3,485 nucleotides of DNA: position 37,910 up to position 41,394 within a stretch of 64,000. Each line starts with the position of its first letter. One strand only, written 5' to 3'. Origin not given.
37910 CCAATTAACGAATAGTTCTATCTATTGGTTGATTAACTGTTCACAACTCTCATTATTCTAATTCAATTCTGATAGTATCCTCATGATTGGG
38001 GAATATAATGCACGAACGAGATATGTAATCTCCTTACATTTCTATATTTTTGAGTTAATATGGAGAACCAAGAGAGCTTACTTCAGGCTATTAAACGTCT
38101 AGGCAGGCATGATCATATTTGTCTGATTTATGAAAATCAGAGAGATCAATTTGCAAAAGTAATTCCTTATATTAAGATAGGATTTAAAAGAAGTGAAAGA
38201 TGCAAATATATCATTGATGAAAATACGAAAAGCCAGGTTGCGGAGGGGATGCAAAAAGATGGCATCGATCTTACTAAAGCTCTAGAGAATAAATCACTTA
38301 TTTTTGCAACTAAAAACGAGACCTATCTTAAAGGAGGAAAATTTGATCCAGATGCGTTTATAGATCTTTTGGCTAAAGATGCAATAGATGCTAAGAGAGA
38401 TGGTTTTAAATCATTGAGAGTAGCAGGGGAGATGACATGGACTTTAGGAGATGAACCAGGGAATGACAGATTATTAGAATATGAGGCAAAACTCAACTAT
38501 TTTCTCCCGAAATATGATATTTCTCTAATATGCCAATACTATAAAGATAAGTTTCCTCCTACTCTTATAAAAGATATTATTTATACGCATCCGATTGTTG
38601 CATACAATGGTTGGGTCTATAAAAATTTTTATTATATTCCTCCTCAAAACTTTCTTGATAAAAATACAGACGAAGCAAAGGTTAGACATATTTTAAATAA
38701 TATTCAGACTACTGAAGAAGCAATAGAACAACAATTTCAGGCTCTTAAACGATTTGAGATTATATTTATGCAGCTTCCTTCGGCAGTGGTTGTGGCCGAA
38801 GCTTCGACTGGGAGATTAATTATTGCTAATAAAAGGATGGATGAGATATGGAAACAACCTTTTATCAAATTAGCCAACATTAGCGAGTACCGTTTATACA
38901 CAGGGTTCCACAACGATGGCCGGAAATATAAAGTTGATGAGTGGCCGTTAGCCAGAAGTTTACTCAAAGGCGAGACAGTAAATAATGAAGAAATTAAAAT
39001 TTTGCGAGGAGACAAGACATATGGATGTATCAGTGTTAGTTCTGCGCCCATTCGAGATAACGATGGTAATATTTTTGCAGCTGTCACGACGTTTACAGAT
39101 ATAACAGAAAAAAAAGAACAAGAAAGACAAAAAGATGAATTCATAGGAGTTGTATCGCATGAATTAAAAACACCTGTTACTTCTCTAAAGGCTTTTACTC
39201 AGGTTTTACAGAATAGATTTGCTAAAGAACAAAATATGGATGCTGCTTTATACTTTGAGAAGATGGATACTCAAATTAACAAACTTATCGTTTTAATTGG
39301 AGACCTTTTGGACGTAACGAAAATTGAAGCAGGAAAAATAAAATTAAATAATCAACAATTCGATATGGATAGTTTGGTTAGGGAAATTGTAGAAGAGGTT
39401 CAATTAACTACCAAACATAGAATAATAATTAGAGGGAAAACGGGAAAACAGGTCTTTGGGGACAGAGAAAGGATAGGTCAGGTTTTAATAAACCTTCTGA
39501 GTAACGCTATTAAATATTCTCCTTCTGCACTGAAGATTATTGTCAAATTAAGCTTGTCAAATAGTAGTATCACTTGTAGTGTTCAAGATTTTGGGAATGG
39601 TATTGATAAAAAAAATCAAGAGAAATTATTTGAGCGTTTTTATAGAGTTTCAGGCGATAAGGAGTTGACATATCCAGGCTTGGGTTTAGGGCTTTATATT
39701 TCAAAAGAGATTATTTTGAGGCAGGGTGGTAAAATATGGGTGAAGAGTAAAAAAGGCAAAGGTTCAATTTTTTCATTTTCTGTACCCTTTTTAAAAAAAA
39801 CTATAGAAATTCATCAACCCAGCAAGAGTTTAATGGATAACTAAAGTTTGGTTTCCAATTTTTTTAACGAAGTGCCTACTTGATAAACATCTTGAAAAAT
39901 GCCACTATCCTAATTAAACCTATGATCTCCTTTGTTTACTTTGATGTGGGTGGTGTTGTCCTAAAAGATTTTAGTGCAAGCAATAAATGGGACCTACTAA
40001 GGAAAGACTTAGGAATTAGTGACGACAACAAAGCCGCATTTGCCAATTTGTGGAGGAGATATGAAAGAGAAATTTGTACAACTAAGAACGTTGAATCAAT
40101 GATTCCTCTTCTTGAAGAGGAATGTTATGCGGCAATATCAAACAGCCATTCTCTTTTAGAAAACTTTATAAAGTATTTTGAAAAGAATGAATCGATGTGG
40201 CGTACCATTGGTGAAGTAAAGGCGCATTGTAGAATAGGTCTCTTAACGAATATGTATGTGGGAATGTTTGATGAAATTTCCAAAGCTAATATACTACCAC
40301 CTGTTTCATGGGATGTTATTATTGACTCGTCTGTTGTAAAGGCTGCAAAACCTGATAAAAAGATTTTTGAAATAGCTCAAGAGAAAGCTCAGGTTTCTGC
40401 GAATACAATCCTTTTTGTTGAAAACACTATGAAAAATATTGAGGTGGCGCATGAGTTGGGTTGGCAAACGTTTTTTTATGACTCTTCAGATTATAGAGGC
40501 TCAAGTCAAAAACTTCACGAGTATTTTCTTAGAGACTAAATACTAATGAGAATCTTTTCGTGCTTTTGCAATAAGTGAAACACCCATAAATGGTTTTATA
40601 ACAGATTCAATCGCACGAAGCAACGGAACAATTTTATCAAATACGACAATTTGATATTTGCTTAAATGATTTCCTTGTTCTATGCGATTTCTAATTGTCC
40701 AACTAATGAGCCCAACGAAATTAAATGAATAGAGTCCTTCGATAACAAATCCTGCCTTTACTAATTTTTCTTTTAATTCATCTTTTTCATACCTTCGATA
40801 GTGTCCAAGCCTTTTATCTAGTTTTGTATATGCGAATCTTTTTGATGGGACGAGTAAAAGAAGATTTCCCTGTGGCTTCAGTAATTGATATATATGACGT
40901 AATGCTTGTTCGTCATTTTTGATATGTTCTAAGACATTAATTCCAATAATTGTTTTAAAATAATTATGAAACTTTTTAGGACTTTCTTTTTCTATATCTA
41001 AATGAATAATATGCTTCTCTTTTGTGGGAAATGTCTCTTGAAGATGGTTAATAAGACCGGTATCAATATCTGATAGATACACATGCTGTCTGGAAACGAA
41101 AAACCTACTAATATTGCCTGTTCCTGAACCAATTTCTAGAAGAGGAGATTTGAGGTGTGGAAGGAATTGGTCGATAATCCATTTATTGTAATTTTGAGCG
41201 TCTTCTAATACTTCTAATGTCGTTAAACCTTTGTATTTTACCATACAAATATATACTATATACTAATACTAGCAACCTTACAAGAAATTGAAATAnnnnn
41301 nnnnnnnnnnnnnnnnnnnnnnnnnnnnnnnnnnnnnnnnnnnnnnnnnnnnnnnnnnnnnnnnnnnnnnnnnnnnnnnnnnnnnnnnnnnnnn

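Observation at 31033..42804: Candidate cell-surface protein glycosylation / adhesin cassette with its own orphan sensor kinase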

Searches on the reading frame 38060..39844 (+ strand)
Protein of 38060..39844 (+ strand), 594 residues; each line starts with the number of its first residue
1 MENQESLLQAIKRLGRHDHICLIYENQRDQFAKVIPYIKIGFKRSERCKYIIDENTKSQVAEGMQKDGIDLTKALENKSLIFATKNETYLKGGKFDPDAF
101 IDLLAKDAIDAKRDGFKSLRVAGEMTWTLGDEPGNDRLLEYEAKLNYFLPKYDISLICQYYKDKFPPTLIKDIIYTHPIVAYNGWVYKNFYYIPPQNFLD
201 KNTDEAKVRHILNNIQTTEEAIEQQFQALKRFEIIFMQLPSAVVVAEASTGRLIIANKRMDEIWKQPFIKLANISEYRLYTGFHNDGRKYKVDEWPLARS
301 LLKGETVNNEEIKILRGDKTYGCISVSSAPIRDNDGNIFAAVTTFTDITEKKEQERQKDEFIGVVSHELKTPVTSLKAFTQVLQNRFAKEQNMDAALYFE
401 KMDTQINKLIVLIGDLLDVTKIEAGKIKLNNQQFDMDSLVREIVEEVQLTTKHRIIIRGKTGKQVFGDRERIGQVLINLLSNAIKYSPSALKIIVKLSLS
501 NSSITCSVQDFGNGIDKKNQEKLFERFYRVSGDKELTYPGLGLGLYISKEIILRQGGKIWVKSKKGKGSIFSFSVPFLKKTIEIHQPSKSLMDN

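Call 5: search_protein_families(library=pfam, proteins=[window:38060-39844:+], max_evalue=0.01)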
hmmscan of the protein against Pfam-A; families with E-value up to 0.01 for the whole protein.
window:38060-39844:+ (594 aa): 5 families
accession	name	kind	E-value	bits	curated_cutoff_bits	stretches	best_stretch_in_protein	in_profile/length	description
PF14417.12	MEDS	-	4.2e-44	150.6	29.8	1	18-178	1-161/161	MEDS: MEthanogen/methylotroph, DcmR Sensory domain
PF02518.31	HATPase_c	-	2.1e-25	89.7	26.4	1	467-577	1-109/111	Histidine kinase-, DNA gyrase B-, and HSP90-like ATPase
PF00512.31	HisKA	-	1.3e-14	54.5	26.9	1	357-425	1-66/66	His Kinase A (phospho-acceptor) domain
PF13426.13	PAS_9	-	2.9e-06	27.9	27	1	242-350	3-103/103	PAS domain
PF08448.16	PAS_4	-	0.0031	18.2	23.1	1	238-352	3-109/110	PAS fold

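Call 6: search_protein_families(library=ncbifam, proteins=[window:38060-39844:+], max_evalue=0.01)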
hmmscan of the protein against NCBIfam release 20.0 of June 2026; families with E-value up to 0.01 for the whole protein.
window:38060-39844:+ (594 aa): 85 families (the best 25 are shown)
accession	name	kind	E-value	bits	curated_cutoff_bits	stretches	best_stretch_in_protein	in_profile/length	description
NF046044.1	PnpS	equivalog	3.3e-63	214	400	1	207-576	31-390/390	two-component system histidine kinase PnpS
NF033092.0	HK_WalK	equivalog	1.2e-58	199.1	725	1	318-577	332-594/594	cell wall metabolism sensor histidine kinase WalK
TIGR02966.1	phoR_proteo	equivalog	3.5e-57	193.9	334.2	1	309-574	70-332/333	phosphate regulon sensor histidine kinase PhoR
NF047874.1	MASE3_PAS_HK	subfamily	7.4e-48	163.8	560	1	203-586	243-633/655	MASE3 domain-containing sensor histidine kinase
NF041880.1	EPS_EpsF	equivalog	2.4e-46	158.3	900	1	306-573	214-489/492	response regulator EpsF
NF006800.0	PRK09303.1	equivalog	4.3e-43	147.7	342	1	352-580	145-380/383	histidine kinase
NF033093.1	HK_VicK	exception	6.9e-43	146.9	680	1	311-583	160-441/448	cell wall metabolism sensor histidine kinase VicK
NF041735.1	hist_kin_RppB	equivalog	4.2e-42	144.5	400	1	356-576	214-438/438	two-component system sensor histidine kinase RppB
TIGR02956.1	TMAO_torS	equivalog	1.2e-39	136.2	676.5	1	353-579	459-684/967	TMAO reductase system sensor histidine kinase/response regulator TorS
NF008468.0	PRK11360.1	equivalog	4e-39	134.5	646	1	228-580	265-611/616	two-component system sensor histidine kinase AtoS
NF008318.0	PRK11107.1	equivalog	4.4e-38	130.9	890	1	348-586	281-527/920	two-component sensor histidine kinase BarA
NF040691.1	MtrAB_MtrB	equivalog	4.9e-37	128.1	450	1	347-578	260-493/507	MtrAB system histidine kinase MtrB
NF045595.1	HK_scytonemin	equivalog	5.6e-37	127.4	865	1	355-578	412-636/637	scytonemin biosynthesis sensor histidine kinase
NF008235.0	PRK11006.1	equivalog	3.5e-36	125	390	1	346-576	192-422/431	phosphate regulon sensor histidine kinase PhoR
NF041832.1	near_NosP_CTERM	subfamily_domain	6e-36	124.3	400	1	357-583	6-231/370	NahK/ErcS family hybrid sensor histidine kinase/response regulator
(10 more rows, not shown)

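Call 55: find_homologous_proteins(query=window:38060-39844:+, max_evalue=1e-20)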
Query window:38060-39844:+ (594 aa): 5074 proteins with E <= 1e-20 among 8000 candidates; the best 120 are listed.
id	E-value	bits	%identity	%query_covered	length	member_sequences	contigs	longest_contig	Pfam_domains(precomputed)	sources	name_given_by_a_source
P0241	0.0e+0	1333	100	100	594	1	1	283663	PF13426.14,PF14417.13,PF02518.32,PF00512.32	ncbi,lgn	-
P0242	9.0e-241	819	61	98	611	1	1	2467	PF14417.13,PF02518.32,PF00512.32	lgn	-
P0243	3.5e-226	770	59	99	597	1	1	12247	PF13426.14,PF14417.13,PF02518.32,PF00512.32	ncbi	-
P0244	4.9e-138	479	41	96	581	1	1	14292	PF08447.19,PF14417.13,PF08448.17,PF02518.32,PF00512.32,PF00989.32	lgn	-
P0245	3.8e-118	414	53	63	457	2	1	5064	PF13596.13,PF13426.14,PF17201.11,PF08448.17,PF02518.32,PF00512.32,PF00989.32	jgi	jgi:signal transduction histidine kinase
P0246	8.1e-108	380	51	59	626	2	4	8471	PF08447.19,PF13426.14,PF13188.14,PF12860.14,PF08448.17,PF02518.32,PF00512.32,PF00989.32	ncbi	ncbi:MAG: hypothetical protein NVS2B12_21770 [Ktedonobacteraceae bacterium]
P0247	1.1e-103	366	49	61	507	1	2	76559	PF13426.14,PF13188.14,PF08448.17,PF02518.32,PF00512.32,PF00989.32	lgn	-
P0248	2.1e-100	355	48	61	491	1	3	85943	PF13426.14,PF02518.32,PF00512.32,PF00989.32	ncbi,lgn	-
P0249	5.3e-98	347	50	42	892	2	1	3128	PF13581.13,PF08448.17,PF02518.32,PF00512.32,PF00072.31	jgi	jgi:signal transduction histidine kinase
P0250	1.7e-97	346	53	42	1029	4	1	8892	PF08447.19,PF13426.14,PF13188.14,PF13581.13,PF08448.17,PF02518.32,PF00512.32,PF00989.32,PF00072.31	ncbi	ncbi:MAG TPA: ATP-binding protein, partial [Ktedonobacteraceae bacterium]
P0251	5.4e-97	344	48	63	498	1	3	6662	PF13426.14,PF08448.17,PF02518.32,PF00512.32,PF00989.32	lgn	-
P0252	2.2e-96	342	57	37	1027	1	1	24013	PF13185.13,PF13581.13,PF02518.32,PF00512.32,PF00072.31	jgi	jgi:signal transduction histidine kinase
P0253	5.2e-96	341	56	38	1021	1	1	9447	PF13185.13,PF13581.13,PF02518.32,PF13492.13,PF00512.32,PF00072.31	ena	-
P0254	3.0e-94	335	44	62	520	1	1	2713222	PF08447.19,PF13426.14,PF13188.14,PF08448.17,PF02518.32,PF00512.32,PF00989.32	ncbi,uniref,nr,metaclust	ncbi:PAS domain S-box protein [Ktedonobacter racemifer]|uniref:histidine kinase n=1 Tax=Ktedonobacte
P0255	3.6e-94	335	32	75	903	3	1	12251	PF08447.19,PF13426.14,PF13188.14,PF12860.14,PF14417.13,PF08448.17,PF02518.32,PF00512.32,PF00989.32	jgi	jgi:PAS domain S-box-containing protein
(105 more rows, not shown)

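Call 56: find_encoding_contigs(protein=P0243, flank=10000, max_places=2)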
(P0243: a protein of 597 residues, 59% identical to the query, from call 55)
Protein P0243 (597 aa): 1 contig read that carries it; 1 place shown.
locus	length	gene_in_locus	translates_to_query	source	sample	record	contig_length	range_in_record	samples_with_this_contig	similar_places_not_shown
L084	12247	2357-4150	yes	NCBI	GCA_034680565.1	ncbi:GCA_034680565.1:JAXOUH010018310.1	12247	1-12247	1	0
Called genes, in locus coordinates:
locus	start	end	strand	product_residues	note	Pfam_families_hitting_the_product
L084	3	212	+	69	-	?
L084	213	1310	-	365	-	PF06224:AlkZ-like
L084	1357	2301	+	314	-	PF17773:UPF0176_N, PF00581:Rhodanese, PF12368:Rhodanese_C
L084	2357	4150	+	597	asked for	PF14417:MEDS, PF13426:PAS_9 (faint), PF00512:HisKA, PF02518:HATPase_c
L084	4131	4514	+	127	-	PF00072:Response_reg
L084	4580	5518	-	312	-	PF08240:ADH_N, PF00107:ADH_zinc_N, PF13602:ADH_zinc_N_2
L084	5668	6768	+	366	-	-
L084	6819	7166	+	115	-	-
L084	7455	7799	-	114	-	PF00903:Glyoxalase (weak), PF18029:Glyoxalase_6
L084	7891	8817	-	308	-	PF00413:Peptidase_M10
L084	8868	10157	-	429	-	PF07690:MFS_1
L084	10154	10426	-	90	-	PF10041:DUF2277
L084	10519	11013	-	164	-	PF10604:Polyketide_cyc2 (weak), PF08327:AHSA1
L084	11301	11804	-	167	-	PF06983:3-dmu-9_3-mt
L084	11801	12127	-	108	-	PF01022:HTH_5, PF12840:HTH_20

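Call 57: find_encoding_contigs(protein=P0244, flank=10000, max_places=2)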
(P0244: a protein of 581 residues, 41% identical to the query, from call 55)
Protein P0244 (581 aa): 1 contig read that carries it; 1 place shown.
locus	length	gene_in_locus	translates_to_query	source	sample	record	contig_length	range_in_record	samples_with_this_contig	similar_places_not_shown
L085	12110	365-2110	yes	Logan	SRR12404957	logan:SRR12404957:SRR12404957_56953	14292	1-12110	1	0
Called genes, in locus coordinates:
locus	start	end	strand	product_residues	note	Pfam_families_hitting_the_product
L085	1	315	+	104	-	?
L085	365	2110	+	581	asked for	PF14417:MEDS, PF00989:PAS (weak), PF08448:PAS_4 (faint), PF08447:PAS_3, PF00512:HisKA, PF02518:HATPase_c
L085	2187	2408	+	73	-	-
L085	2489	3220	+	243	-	-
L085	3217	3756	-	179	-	PF22741:PTP-NADK, PF00782:DSPc, PF22785:Tc-R-P, PF22784:PTP-SAK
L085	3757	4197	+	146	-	PF13430:DUF4112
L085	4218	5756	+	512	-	PF01676:Metalloenzyme, PF06415:iPGM_N, PF01663:Phosphodiest (weak)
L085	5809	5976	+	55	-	-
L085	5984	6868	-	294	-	PF00557:Peptidase_M24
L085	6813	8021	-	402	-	PF22807:TrAA12 (weak), PF07995:GSDH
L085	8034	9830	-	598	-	PF02518:HATPase_c (weak), PF13589:HATPase_c_3, PF01119:DNA_mis_repair, PF08676:MutL_C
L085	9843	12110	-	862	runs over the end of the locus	PF01624:MutS_I, PF05188:MutS_II, PF05192:MutS_III, PF05190:MutS_IV, PF00488:MutS_V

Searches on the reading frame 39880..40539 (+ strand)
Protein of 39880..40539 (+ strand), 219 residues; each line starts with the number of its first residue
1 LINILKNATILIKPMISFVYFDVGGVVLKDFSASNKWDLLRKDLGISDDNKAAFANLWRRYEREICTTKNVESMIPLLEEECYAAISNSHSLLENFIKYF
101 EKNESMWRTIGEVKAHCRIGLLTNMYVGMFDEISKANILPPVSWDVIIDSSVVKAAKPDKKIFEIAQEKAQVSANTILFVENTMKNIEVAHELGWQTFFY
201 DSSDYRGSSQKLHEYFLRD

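Call 5: search_protein_families(library=pfam, proteins=[window:39880-40539:+], max_evalue=0.01)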
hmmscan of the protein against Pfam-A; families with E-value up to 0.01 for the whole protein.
window:39880-40539:+ (219 aa): 2 families
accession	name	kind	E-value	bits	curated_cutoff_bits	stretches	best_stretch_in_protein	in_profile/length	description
PF00702.32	Hydrolase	-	3.5e-06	28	26.4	1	97-194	95-191/191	haloacid dehalogenase-like hydrolase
PF13419.12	HAD_2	-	1.3e-05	25.8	23.8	1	105-198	83-176/178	Haloacid dehalogenase-like hydrolase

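Call 6: search_protein_families(library=ncbifam, proteins=[window:39880-40539:+], max_evalue=0.01)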
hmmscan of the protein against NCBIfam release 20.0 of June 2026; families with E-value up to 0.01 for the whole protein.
window:39880-40539:+ (219 aa): 11 families
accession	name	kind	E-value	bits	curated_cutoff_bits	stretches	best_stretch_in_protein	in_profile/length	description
TIGR02247.1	HAD-1A3-hyp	subfamily_domain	1.3e-17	64.3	125.4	1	18-200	4-195/211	epoxide hydrolase N-terminal domain-like phosphatase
TIGR02252.1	DREG-2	subfamily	6.5e-09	35.8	155.2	1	118-198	123-202/203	HAD hydrolase, REG-2-like, family IA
TIGR02253.1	CTE7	subfamily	1.5e-07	31.5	169.75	1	95-210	88-204/221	TIGR02253 family HAD-type hydrolase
TIGR01428.1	HAD_type_II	equivalog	6.7e-07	29.5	125.4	1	110-199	100-189/197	haloacid dehalogenase type II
TIGR01509.1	HAD-SF-IA-v3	subfamily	1.9e-06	28.1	29.4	1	152-199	106-153/154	HAD-IA family hydrolase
TIGR01993.1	Pyr-5-nucltdase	equivalog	2.3e-06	27.5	142.9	1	143-198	123-181/183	pyrimidine 5'-nucleotidase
NF006976.0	PRK09449.1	equivalog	2.5e-06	27.2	183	1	104-205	98-200/225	pyrimidine 5'-nucleotidase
TIGR02254.1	YjjG_YfnB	equivalog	4.2e-05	23.1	159.9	1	57-203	49-199/223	YjjG family noncanonical pyrimidine nucleotidase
TIGR01990.1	bPGM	equivalog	0.0015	18.6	189.4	1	144-191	130-177/187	beta-phosphoglucomutase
NF006991.0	PRK09456.1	equivalog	0.0023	17.6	295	1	148-198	132-182/199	glucose-1-phosphatase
NF009696.0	PRK13222.1-3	equivalog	0.0039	16.9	359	1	114-197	101-183/223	N-acetylmuramic acid 6-phosphate phosphatase MupP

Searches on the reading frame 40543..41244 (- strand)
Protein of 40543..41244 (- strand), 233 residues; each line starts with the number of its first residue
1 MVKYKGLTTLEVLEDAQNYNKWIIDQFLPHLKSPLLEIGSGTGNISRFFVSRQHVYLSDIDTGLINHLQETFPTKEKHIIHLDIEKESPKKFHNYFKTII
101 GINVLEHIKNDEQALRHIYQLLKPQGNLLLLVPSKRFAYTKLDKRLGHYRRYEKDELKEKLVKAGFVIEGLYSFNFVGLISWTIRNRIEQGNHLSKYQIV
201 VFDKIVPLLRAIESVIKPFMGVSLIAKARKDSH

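Call 5: search_protein_families(library=pfam, proteins=[window:40543-41244:-], max_evalue=0.01)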
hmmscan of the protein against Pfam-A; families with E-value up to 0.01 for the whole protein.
window:40543-41244:- (233 aa): 7 families
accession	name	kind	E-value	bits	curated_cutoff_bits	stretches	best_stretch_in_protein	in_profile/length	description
PF13489.12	Methyltransf_23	-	5.4e-16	59.2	27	1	20-168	9-161/164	Methyltransferase domain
PF08242.18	Methyltransf_12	-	3.2e-13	50.7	30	1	36-128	1-98/98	Methyltransferase domain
PF08241.18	Methyltransf_11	-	2.3e-10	41.4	21.2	1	36-129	1-94/95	Methyltransferase domain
PF13649.12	Methyltransf_25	-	5e-10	40.4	27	1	36-126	2-97/97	Methyltransferase domain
PF13847.12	Methyltransf_31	-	1.1e-06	28.9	27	1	34-134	6-113/145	Methyltransferase domain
PF00398.26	RrnaAD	-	5.4e-05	22.8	24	1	20-96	19-101/263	Ribosomal RNA adenine dimethylase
PF05219.18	DREV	-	0.0034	17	26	1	32-133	95-191/265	DREV methyltransferase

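Call 6: search_protein_families(library=ncbifam, proteins=[window:40543-41244:-], max_evalue=0.01)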
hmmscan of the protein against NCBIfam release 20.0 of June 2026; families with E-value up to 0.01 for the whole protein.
window:40543-41244:- (233 aa): 15 families
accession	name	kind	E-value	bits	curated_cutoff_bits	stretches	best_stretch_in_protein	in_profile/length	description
TIGR02072.1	BioC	equivalog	1.3e-06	28.4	184.95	1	32-130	35-132/244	malonyl-ACP O-methyltransferase BioC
TIGR01983.1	UbiG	equivalog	1.7e-06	27.5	102.95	1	32-130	50-151/228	bifunctional 2-polyprenyl-6-hydroxyphenol methylase/3-demethylubiquinol 3-O-methyltransferase UbiG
TIGR00755.1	ksgA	equivalog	3.2e-06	26.7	171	1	20-94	18-94/256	16S rRNA (adenine(1518)-N(6)/adenine(1519)-N(6))-dimethyltransferase RsmA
NF008686.0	PRK11705.1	equivalog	4e-06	26.1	400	1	13-144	148-279/383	cyclopropane fatty acyl phospholipid synthase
NF043040.1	corrin_prot_MT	hypoth_equivalog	5.1e-06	26.1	180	1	16-130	27-147/216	corrinoid protein-associated methyltransferase CpaM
NF001240.0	PRK00216.1-1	equivalog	1.2e-05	24.4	378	1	34-137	66-175/251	bifunctional demethylmenaquinone methyltransferase/2-methoxy-6-polyprenyl-1,4-benzoquinol methylase UbiE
NF000499.2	Erm23S_rRNA_broad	equivalog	0.00011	21.7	212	1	23-86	15-80/244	23S ribosomal RNA methyltransferase Erm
NF045667.1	MTase_DVU1556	equivalog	0.00013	21.5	155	1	32-169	23-163/213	DVU_1556 family methyltransferase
NF041536.1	ArsM_DUF2284_UU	exception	0.00069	18.1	575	1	88-130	138-180/459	arsenite methyltransferase/DUF2284 domain selenoprotein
TIGR01934.1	MenG_MenH_UbiE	subfamily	0.0012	18.2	158.35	1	18-136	26-147/223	ubiquinone/menaquinone biosynthesis methyltransferase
NF001244.0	PRK00216.1-5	equivalog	0.0021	17.4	216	1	19-131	36-154/236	bifunctional demethylmenaquinone methyltransferase/2-methoxy-6-polyprenyl-1,4-benzoquinol methylase UbiE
NF011489.0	PRK14896.1-5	equivalog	0.0036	16.9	236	0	30-70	22-59/217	16S ribosomal RNA methyltransferase A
NF008264.0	PRK11036.1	equivalog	0.0043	16.6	366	1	32-131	45-148/261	tRNA uridine 5-oxyacetic acid(34) methyltransferase CmoM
NF011650.0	PRK15068.1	equivalog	0.0057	15.6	209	1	71-130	166-225/324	tRNA 5-methoxyuridine(34)/uridine 5-oxyacetic acid(34) synthase CmoB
NF052510.1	methyltran_MpqE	exception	0.0063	15.9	335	1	26-135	41-156/234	methyl-plastoquinone biosynthesis methyltransferase MpqE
